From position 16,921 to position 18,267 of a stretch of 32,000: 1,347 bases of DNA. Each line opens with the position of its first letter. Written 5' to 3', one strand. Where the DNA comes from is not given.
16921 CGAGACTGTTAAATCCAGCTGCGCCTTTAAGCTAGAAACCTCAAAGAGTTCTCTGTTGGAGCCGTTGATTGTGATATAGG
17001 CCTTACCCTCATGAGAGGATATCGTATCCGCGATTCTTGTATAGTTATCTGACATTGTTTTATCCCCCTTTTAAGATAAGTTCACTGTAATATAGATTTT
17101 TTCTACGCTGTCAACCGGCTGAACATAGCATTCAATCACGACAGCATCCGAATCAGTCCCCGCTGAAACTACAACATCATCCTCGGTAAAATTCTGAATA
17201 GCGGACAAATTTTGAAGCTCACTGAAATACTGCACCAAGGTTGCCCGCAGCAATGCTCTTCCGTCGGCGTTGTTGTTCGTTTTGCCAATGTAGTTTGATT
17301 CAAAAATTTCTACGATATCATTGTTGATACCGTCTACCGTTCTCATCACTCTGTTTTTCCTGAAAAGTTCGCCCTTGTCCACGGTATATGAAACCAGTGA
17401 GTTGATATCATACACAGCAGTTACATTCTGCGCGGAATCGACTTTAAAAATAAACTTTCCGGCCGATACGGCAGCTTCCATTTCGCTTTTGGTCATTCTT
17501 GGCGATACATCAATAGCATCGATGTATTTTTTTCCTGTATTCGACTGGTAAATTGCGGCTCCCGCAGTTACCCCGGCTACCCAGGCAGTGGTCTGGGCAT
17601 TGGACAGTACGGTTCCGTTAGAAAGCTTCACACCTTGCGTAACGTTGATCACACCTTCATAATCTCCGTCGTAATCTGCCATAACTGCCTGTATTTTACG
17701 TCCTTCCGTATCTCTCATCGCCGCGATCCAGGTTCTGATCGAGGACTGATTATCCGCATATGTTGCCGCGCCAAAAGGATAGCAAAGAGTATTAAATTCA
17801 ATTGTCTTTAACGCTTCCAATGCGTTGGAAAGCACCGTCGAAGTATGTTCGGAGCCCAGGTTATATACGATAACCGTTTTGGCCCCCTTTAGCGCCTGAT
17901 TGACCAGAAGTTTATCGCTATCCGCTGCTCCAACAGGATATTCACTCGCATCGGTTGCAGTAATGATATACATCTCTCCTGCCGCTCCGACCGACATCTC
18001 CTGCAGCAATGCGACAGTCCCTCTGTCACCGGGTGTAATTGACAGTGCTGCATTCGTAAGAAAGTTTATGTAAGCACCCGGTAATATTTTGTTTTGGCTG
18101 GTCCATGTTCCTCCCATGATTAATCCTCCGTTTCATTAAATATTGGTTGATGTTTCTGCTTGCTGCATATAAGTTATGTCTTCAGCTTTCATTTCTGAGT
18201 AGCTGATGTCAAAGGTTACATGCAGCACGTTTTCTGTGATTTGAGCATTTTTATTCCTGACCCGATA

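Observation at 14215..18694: Module B is head-less: it starts at a terminator-like gene and a compact 348-aa sheath directly after the sugar operon (R-type tailocin-like layout)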

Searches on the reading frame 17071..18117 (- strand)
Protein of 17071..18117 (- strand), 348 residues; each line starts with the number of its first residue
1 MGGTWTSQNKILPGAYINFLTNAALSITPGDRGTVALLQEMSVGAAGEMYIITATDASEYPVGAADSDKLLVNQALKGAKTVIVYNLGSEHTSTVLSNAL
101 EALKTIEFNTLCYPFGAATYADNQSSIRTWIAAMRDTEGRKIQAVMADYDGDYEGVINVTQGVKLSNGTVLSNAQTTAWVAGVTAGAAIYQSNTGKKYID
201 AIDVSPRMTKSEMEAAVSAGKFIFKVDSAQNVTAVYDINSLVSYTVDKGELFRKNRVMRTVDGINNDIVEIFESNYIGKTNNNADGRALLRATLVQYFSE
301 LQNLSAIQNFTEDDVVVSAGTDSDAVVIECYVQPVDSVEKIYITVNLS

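Call 5: search_protein_families(library=pfam, proteins=[window:17071-18117:-], max_evalue=0.01)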
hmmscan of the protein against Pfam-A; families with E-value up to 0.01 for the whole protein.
window:17071-18117:- (348 aa): 3 families
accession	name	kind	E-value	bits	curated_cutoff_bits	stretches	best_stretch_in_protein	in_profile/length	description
PF17482.7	Phage_sheath_1C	-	2.7e-31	108.1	26.9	1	247-347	1-103/104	Phage tail sheath C-terminal domain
PF04984.19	Phage_sheath_1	-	6.5e-27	94.8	31.4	1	96-240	8-168/168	Phage tail sheath protein subtilisin-like domain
PF22671.1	Gp18_domIII_N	-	7.4e-12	45.8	27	1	32-87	1-58/58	Tail sheath protein Gp18 domain III N-terminal region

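Call 10: find_encoding_contigs(protein=window:17071-18117:-, flank=10000, max_places=8)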
Protein window:17071-18117:- (348 aa): no gene with exactly this product is on record in the collection.

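Call 11: search_solved_structures(query=window:17071-18117:-, max_evalue=0.001, show_alignments=1)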
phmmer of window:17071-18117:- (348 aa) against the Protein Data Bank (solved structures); distinct sequences matched with E-value up to 0.001: 6.
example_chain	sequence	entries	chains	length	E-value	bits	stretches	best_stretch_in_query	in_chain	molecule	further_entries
3hxl_A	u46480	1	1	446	9.9e-80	271.6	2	92-347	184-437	uncharacterized protein DSY3957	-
3lml_A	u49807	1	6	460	2.4e-53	184.9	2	103-346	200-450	Lin1278 protein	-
8v3t_D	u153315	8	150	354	1.9e-34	122.9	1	54-310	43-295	Sheath (CD1363)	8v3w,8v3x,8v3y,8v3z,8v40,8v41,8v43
6gkw_A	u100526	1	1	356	2e-34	122.8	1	54-310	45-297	Putative phage XkdK-like protein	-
31eu_G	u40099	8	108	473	1.4e-11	47.8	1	64-344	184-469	gp55 - Tail sheath protein | Phage tail sheath protein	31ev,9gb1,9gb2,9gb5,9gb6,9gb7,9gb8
9g8s_g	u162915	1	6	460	3.9e-09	39.7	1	64-344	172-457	Tail sheath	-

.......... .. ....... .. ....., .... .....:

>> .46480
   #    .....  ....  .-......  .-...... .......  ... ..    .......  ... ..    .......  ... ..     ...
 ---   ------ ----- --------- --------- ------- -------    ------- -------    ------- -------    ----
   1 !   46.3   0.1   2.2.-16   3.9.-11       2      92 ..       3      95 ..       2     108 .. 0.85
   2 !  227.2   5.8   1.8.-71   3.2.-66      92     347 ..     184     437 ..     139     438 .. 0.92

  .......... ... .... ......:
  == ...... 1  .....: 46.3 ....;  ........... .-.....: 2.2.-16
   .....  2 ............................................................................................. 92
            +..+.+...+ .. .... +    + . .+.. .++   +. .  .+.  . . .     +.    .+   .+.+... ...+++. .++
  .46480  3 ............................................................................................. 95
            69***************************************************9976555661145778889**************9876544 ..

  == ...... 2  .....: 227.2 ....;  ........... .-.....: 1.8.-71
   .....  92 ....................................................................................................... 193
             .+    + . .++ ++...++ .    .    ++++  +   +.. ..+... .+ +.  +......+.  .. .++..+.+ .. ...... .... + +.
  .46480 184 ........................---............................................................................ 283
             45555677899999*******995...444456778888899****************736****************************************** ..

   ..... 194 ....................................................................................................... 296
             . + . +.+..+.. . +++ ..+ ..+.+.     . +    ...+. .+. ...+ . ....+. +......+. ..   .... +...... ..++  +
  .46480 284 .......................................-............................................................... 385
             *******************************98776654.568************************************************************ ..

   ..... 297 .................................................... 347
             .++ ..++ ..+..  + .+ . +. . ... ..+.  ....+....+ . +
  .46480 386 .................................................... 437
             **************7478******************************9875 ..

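Call 13: find_related_loci(query=window:17071-18117:-, collection=genome_contigs, flank=10000)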
Query window:17071-18117:- (348 aa) in genome_contigs; peptide patterns used: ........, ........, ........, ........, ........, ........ (x = any residue, [..] = any of these).
109 stretches matched a pattern; 50 encode a relative of the query (tblastn E <= 1e-3); 50 distinct loci.
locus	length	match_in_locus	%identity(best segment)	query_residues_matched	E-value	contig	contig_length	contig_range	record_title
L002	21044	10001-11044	84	1-348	0e+0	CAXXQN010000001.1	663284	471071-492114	MAG: Anaerovoracaceae bacterium isolate f78f2883-c260-4f33-9859-2a80832d1289 genome assembly, contig: contig_1, whole ge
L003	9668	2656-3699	83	1-348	0e+0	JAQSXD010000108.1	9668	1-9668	MAG: Bacillota bacterium isolate L_E1_T20_A_bin.112 scaffold_11715, whole genome shotgun sequence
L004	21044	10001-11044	75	1-348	1e-179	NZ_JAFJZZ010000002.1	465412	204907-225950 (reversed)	Clostridium aminobutyricum strain DSM 2634 2, whole genome shotgun sequence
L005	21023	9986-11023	75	1-348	3e-178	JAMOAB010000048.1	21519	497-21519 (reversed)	MAG: Bacillota bacterium isolate Bin_63 Bin_63_scaffold_10278, whole genome shotgun sequence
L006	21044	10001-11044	73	1-348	1e-174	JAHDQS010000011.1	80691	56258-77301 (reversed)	MAG: Clostridia bacterium isolate SM3-B6.2 k141_39668, whole genome shotgun sequence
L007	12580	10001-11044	72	1-348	2e-171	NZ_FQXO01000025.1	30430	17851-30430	Caloranaerobacter azorensis DSM 13643, whole genome shotgun sequence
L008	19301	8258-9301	70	1-348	1e-170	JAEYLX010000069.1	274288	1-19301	MAG: Bacillota bacterium isolate OH_HFB_53 k127_161483, whole genome shotgun sequence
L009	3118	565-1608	74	1-348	4e-180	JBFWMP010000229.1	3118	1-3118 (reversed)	MAG: Clostridia bacterium isolate CA_2019_NHSR_92 NODE_71388_length_3118_cov_3.657974_NHSR, whole genome shotgun sequenc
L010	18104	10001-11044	73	1-348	1e-169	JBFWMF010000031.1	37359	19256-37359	MAG: Desulfitobacterium sp. isolate CA_2019_NHSR_83 NODE_2617_length_37359_cov_12.152342_NHSR, whole genome shotgun sequ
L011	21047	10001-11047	71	1-348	1e-169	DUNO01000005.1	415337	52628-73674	MAG TPA_asm: Clostridiales bacterium isolate AS05jafATM_90 10099_AS05, whole genome shotgun sequence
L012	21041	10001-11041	72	1-348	1e-167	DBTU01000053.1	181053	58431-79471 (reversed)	MAG TPA_asm: Lachnoclostridium sp. UBA1308 UBA1308_contig_2466, whole genome shotgun sequence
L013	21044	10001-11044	69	1-348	4e-167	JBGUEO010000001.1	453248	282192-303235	MAG: Velocimicrobium sp. isolate DXN-04 NODE_8_length_453248_cov_14.485689, whole genome shotgun sequence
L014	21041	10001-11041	69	1-348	6e-167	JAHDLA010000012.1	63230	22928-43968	MAG: Sedimentibacter sp. isolate LM3-B4.1 k141_62525, whole genome shotgun sequence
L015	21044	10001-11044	70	1-348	5e-167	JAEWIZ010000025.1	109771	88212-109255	MAG: Bacillota bacterium isolate OH_PBrB_133 k127_849060, whole genome shotgun sequence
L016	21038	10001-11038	71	1-348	6e-167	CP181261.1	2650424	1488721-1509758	MAG: Clostridium sp. isolate UW_FK_CAPRO3_1 chromosome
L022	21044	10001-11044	70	1-348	7e-165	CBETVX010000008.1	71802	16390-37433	MAG TPA_asm: uncultured Eubacteriales bacterium isolate SRR13515399_binner123_Refined_12 genome assembly, contig: ERZ250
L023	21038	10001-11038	69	1-347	1e-163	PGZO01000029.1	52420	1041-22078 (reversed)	MAG: Firmicutes bacterium HGW-Firmicutes-7 bjp_ig2157_scaffold_192, whole genome shotgun sequence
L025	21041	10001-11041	72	1-348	4e-163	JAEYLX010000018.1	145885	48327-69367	MAG: Bacillota bacterium isolate OH_HFB_53 k127_719068, whole genome shotgun sequence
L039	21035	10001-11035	68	1-348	8e-158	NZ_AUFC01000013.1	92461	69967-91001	Anaerovorax odorimutans DSM 5092 K292DRAFT_scaffold00010.10_C, whole genome shotgun sequence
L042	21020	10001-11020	61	5-348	9e-138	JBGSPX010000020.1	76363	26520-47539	MAG: Proteocatella sp. isolate JTS-AC315 k141_3158102, whole genome shotgun sequence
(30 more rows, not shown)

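Call 18: search_protein_families(library=phrogs, proteins=[L025:7403-7849:+, L025:8044-8610:+], max_evalue=0.01)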
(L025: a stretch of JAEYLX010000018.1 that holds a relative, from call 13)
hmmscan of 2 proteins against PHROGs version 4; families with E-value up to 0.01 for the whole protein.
L025:7403-7849:+ (148 aa): 8 families
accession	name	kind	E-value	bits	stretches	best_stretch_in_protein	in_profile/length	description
phrog_36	-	transcription regulation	9.7e-18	65.6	1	2-136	56-178/220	transcriptional regulator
phrog_248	-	transcription regulation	0.00052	21.1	1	61-132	63-123/161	transcriptional activator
phrog_1190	-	transcription regulation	0.001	19.9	1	63-136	80-150/167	RNA polymerase sigma factor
phrog_21810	-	unknown function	0.0013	19.8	1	11-121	13-93/125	-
phrog_1740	-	transcription regulation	0.0015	18.1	1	86-136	158-207/567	RNA polymerase sigma factor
phrog_2198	-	transcription regulation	0.0026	18.9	1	60-131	45-115/133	Alt-like transcription activator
phrog_351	-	transcription regulation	0.0033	17.1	1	8-136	578-717/928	RNA polymerase sigma factor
phrog_79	-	transcription regulation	0.0078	16.9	0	90-145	79-135/156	anti-termination protein Q-like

L025:8044-8610:+ (188 aa): 2 families
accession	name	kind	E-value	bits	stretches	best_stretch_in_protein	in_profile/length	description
phrog_3810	-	other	7.7e-05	23.7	1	67-165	47-143/155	acetyltransferase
phrog_1249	-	other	9.4e-05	23.2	1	87-175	66-157/180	acetyltransferase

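Call 19: search_protein_families(library=pfam, proteins=[L022:1337-1783:+, L022:1761-3017:+, L022:3031-4422:+, L022:4433-5755:+, L022:6585-7214:+, L022:7240-8211:+, L022:8516-8854:+, L022:8851-9186:+, L022:9183-9593:+, L025:7403-7849:+], max_evalue=0.01)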
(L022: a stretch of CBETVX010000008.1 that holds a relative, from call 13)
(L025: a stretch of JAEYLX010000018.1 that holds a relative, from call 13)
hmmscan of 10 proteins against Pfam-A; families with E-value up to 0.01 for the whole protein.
L022:1337-1783:+ (148 aa): 1 family
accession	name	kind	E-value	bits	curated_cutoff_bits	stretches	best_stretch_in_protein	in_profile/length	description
PF03592.21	Terminase_2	-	8.7e-33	114.4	26.1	1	1-129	1-138/141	Terminase small subunit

L022:1761-3017:+ (418 aa): 3 families
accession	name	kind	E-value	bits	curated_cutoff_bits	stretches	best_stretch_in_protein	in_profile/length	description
PF04466.19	Terminase_3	-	1.1e-37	129.9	23.2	1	33-231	6-201/201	Phage terminase large subunit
PF17288.8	Terminase_3C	-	1.2e-24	87.9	26.7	1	264-407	1-155/155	Terminase RNAseH like domain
PF03237.21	Terminase_6N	-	1.6e-05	25.1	22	1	101-242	69-210/215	Terminase large subunit, T4likevirus-type, N-terminal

L022:3031-4422:+ (463 aa): 1 family
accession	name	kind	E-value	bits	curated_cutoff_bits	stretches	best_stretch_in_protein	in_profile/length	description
PF05133.19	SPP1_portal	-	1.7e-104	350.5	25.5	1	25-455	7-413/416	Phage portal protein, SPP1 Gp6-like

L022:4433-5755:+ (440 aa): 1 family
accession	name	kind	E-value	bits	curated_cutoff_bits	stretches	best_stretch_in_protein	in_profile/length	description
PF04233.19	Phage_Mu_F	-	5.1e-14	53.4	29.6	1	192-298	1-111/112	Phage Mu protein F like protein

L022:6585-7214:+ (209 aa): 2 families
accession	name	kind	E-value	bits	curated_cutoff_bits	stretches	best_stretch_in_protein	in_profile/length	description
PF06810.17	Phage_scaffold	-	1.1e-43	149.6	35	1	1-162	1-167/170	Phage capsid assembly scaffolding protein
PF11372.14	DUF3173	-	0.0048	17.2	25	0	1-25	3-27/58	Domain of unknown function (DUF3173)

L022:7240-8211:+ (323 aa): 1 family
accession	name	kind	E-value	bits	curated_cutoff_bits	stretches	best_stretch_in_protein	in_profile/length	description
PF20036.5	Gp13-like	-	5.3e-12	46.1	26.4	1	142-313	137-307/313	Major capsid protein 13-like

L022:8516-8854:+ (112 aa): 0 families

L022:8851-9186:+ (111 aa): 0 families

L022:9183-9593:+ (136 aa): 1 family
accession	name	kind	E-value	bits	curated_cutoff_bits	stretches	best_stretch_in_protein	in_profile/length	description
PF04883.17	HK97-gp10_like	-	1.2e-12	49.1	21.4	1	13-88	2-78/78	Bacteriophage HK97-gp10, putative tail-component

L025:7403-7849:+ (148 aa): 3 families
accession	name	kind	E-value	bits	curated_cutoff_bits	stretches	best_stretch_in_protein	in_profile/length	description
PF08281.18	Sigma70_r4_2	-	1e-05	25.5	25.7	1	103-135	16-48/54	Sigma-70, region 4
PF04545.22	Sigma70_r4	-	7.7e-05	22.6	24.1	1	103-136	10-43/50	Sigma-70, region 4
PF01047.28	MarR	-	0.0028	17.9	24.6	0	98-136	2-40/59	MarR family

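Call 57: search_dna_similar(query=window:17071-18117:-, collection=phages, mode=protein, max_rows=12)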
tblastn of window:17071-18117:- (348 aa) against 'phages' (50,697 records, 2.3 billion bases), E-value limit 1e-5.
Records with a match: 101; places in all: 102; records where one place covers at least 80% of the query: 65.
Best place of each record, by identity: <60% 101.
By first word of the organism name: Clostridium 45; Lactobacillus 14; Brevibacillus 12; Clostridioides 11; Streptococcus 6; Bacteriophage 4; Thermus 1; Geobacillus 1; Bacillus 1; Sporosarcina 1; and 5 more.
By host as written in the record: - 21; Clostridium difficile 13; Brevibacillus laterosporus 11; Clostridium perfringens 7; Lactobacillus helveticus 6; Clostridium tetani ATCC 453 4; Clostridium tetani ATCC 9441 2; Streptococcus mitis 2; and 30 more.
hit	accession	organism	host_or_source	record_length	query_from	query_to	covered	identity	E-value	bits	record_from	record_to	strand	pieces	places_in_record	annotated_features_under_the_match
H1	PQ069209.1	Clostridium phage Makh22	Clostridium sp.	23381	2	347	91%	41.3%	2e-41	225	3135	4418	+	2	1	tail sheath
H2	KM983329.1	Clostridium phage phiCT9441A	Clostridium tetani ATCC 9441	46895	2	347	91%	41.3%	2e-41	225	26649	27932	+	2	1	xkdK-like tail sheath protein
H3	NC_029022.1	Clostridium phage phiCT9441A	Clostridium tetani ATCC 9441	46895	2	347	91%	41.3%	2e-41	225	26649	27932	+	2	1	tail sheath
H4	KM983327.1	Clostridium phage phiCT453A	Clostridium tetani ATCC 453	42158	2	348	100%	36.9%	5e-40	218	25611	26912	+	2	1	xkdK-like tail sheath protein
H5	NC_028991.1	Clostridium phage phiCT453A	Clostridium tetani ATCC 453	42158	2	348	100%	36.9%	5e-40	218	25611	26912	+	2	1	tail sheath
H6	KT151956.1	Brevibacillus phage Osiris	Brevibacillus laterosporus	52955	1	343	95%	37.8%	5e-35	198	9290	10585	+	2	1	putative tail sheath protein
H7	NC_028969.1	Brevibacillus phage Osiris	Brevibacillus laterosporus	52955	1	343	95%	37.8%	5e-35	198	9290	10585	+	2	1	tail sheath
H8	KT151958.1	Brevibacillus phage Powder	Brevibacillus laterosporus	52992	1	343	95%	37.7%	4e-35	198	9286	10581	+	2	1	putative tail sheath protein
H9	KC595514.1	Brevibacillus phage Jimmer2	Brevibacillus laterosporus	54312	1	343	95%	37.7%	4e-35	198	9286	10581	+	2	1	tail sheath protein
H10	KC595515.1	Brevibacillus phage Jimmer1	Brevibacillus laterosporus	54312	1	343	95%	37.7%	4e-35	198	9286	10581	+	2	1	tail sheath protein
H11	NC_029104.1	Brevibacillus phage Jimmer1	Brevibacillus laterosporus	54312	1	343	95%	37.7%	4e-35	198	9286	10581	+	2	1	tail sheath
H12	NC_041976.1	Brevibacillus phage Jimmer2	Brevibacillus laterosporus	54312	1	343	95%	37.7%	4e-35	198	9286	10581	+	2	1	tail sheath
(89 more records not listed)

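Call 82: search_protein_families(library=pfam, alignment_id=A4, max_evalue=0.001)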
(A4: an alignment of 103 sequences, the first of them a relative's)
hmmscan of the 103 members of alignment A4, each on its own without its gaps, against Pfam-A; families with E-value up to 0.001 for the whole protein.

A. member 1, L002:450-1391:+ (313 aa): 1 family
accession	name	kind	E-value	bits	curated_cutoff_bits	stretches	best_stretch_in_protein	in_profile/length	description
PF02517.21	Rce1-like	-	9.2e-19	68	22.4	1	143-234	5-93/93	Type II CAAX prenyl endopeptidase Rce1-like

B. families by the number of members that match (of 103 scanned): 126 families (the first 25 are shown)
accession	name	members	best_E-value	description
PF06114.19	Peptidase_M78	10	1.1e-13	IrrE N-terminal-like domain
PF05067.18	Mn_catalase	6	4.8e-50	Manganese containing catalase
PF13307.12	Helicase_C_2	5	1.9e-42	Helicase C-terminal domain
PF00781.29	DAGK_cat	5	1.5e-27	Diacylglycerol kinase catalytic domain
PF19279.4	YegS_C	5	8.7e-24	YegS C-terminal NAD kinase beta sandwich-like domain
PF04892.17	VanZ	5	2.2e-12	VanZ like family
PF06733.21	DEAD_2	5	1.1e-11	DEAD_2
PF06777.17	HBB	5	7.7e-08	Helical and beta-bridge domain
PF00270.35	DEAD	4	1.2e-05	DEAD/DEAH box helicase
PF04851.21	ResIII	4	5.3e-05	Type III restriction enzyme, res subunit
PF00768.25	Peptidase_S11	2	2e-58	D-alanyl-D-alanine carboxypeptidase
PF02390.23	Methyltransf_4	2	4.6e-46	Putative methyltransferase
PF13487.12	HD_5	2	2.8e-38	HD domain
PF10076.14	Phage_Mu_Gp48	2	1.8e-36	Bacteriophage Mu-like, Gp48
PF04055.27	Radical_SAM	2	2.6e-27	Radical SAM superfamily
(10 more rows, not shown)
